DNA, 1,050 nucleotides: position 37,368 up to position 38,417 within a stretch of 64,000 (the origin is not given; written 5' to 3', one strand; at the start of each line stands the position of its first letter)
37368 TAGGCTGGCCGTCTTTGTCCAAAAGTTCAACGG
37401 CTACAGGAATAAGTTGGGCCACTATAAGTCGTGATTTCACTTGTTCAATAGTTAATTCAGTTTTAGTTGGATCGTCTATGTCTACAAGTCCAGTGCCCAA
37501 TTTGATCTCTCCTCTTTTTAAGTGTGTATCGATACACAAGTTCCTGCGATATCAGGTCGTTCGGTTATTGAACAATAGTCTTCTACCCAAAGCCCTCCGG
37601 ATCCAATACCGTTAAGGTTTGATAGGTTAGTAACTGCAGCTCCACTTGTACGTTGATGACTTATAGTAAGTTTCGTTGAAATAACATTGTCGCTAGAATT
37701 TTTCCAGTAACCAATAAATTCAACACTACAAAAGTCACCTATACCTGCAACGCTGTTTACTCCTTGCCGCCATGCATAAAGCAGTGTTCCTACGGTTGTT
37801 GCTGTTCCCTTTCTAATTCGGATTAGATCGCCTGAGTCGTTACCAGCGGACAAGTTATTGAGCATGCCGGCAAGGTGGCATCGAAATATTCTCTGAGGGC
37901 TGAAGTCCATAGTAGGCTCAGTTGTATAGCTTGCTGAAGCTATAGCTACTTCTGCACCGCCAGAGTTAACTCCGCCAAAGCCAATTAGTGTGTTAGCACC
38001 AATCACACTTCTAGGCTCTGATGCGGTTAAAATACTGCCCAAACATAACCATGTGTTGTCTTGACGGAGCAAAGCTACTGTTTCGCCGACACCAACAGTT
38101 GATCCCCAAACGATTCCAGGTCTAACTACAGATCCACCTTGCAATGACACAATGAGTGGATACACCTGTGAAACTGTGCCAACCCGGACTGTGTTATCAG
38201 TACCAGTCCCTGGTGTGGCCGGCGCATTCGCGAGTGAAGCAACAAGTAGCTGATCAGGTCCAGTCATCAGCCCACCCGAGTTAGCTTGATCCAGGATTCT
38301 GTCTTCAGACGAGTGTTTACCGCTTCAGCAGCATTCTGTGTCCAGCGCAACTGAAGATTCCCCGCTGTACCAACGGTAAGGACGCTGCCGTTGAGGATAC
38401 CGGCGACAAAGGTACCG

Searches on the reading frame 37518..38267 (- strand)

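Call 57: search_protein_families(library=phrogs, proteins=[window:37518-38267:-], max_evalue=0.001)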
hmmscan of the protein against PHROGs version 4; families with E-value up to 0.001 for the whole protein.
window:37518-38267:- (249 aa): 1 family
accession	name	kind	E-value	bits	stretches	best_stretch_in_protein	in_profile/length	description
phrog_21558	-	unknown function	1.7e-05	25.9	1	18-156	17-158/170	-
